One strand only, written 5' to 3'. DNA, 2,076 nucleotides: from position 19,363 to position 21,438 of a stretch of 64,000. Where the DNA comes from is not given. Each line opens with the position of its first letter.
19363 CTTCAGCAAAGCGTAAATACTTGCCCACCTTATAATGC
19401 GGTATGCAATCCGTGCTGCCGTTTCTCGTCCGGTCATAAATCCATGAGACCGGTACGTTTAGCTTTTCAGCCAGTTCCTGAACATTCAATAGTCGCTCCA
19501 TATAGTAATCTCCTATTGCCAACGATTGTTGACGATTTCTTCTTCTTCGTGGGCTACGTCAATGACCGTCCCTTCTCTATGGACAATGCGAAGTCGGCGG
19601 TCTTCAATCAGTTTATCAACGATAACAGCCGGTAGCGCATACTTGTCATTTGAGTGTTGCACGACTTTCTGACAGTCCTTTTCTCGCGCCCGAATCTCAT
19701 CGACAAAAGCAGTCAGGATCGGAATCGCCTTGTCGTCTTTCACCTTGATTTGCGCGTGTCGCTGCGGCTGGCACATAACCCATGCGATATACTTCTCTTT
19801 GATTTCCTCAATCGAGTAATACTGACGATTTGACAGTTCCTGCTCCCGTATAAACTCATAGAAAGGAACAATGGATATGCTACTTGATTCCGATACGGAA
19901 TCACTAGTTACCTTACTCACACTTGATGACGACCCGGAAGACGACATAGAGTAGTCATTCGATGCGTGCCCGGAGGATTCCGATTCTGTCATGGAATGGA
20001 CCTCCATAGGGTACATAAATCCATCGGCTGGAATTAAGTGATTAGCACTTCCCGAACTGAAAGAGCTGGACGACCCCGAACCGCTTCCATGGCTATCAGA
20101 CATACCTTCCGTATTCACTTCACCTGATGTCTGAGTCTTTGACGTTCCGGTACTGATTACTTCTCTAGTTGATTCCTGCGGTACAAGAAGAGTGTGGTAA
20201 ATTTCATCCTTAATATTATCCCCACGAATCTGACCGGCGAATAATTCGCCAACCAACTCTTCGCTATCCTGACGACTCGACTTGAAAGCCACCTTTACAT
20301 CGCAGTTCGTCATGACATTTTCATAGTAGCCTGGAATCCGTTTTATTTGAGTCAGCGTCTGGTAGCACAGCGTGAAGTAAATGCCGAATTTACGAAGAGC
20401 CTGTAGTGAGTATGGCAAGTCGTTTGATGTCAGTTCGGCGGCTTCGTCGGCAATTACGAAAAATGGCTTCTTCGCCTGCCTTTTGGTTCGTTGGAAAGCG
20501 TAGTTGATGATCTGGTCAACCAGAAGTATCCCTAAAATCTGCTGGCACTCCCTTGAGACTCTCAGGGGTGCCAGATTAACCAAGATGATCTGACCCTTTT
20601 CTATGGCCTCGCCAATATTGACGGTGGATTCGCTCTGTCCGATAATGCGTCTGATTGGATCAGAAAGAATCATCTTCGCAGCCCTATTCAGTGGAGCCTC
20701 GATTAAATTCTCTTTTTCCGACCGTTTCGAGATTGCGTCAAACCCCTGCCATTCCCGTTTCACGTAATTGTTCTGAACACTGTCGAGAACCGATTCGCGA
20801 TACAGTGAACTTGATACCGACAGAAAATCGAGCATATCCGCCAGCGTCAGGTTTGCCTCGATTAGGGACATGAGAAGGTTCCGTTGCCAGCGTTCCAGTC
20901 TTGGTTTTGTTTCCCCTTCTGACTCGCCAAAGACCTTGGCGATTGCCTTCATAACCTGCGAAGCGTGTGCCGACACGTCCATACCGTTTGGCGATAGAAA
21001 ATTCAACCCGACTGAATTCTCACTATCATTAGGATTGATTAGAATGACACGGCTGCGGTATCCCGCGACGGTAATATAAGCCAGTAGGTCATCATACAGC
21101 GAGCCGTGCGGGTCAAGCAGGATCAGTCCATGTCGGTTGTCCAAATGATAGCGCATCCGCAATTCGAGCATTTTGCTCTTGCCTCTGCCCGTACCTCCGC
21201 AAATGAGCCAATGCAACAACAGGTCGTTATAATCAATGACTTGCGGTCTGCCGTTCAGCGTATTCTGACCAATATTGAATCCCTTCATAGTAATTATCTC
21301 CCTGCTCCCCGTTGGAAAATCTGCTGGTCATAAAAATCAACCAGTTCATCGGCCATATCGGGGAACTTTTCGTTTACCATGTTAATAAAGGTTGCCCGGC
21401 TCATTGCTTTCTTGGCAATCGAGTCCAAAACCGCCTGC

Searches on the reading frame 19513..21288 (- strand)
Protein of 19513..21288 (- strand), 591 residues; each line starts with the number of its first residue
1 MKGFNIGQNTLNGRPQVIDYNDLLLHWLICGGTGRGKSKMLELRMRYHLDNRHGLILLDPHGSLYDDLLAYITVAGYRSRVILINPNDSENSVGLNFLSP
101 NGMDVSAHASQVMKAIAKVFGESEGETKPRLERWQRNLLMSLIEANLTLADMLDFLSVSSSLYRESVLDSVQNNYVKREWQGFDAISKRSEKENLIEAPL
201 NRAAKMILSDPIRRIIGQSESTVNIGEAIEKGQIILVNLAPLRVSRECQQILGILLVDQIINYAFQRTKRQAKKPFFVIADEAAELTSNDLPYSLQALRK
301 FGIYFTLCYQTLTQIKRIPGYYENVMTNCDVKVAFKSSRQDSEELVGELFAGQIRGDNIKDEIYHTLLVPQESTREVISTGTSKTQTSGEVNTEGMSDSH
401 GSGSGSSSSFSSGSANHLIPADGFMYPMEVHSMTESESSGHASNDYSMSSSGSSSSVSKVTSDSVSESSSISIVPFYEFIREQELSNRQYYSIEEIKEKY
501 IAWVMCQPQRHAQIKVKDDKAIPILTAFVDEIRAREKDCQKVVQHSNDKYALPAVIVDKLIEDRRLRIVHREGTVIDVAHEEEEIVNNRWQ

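Call 5: search_protein_families(library=pfam, proteins=[window:19513-21288:-], max_evalue=0.01)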
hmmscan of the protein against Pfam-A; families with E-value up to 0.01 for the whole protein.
window:19513-21288:- (591 aa): 4 families
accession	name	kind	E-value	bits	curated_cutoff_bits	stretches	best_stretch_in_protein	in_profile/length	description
PF10412.15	TrwB_AAD_bind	-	4e-09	36.3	20.5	1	26-349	17-322/387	Type IV secretion-system coupling protein DNA-binding domain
PF12696.13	TraG-D_C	-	8.9e-07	29.3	22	1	276-349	2-78/126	TraM recognition site of TraD and TraG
PF01935.23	DUF87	-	8.5e-06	26.5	23.2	1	15-139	13-84/220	Helicase HerA, central domain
PF01580.24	FtsK_SpoIIIE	-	0.0028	17.6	24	1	8-41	24-56/221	FtsK/SpoIIIE family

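Call 54: search_protein_families(library=ncbifam, proteins=[window:19513-21288:-], max_evalue=0.01)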
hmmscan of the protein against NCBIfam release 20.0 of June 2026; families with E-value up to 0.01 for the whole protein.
window:19513-21288:- (591 aa): 5 families
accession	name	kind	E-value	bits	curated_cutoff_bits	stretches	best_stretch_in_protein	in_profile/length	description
NF045973.1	conju_CD1115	equivalog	9.5e-15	54.4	250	1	26-343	26-365/442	VirD4-like conjugal transfer protein, CD1115 family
TIGR03743.1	SXT_TraD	subfamily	2e-08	33.2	366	1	17-117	168-269/636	conjugative transfer system coupling protein TraD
NF053655.1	CedD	equivalog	0.00012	20.9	600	0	15-90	212-285/527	DNA-translocating ATPase CedD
TIGR02759.1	TraD_Ftype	equivalog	0.002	17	521.35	0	270-348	403-484/566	type IV conjugative transfer system coupling protein TraD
NF010453.0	PRK13880.1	subfamily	0.0051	15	586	1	260-349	423-516/630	conjugal transfer coupling protein TraG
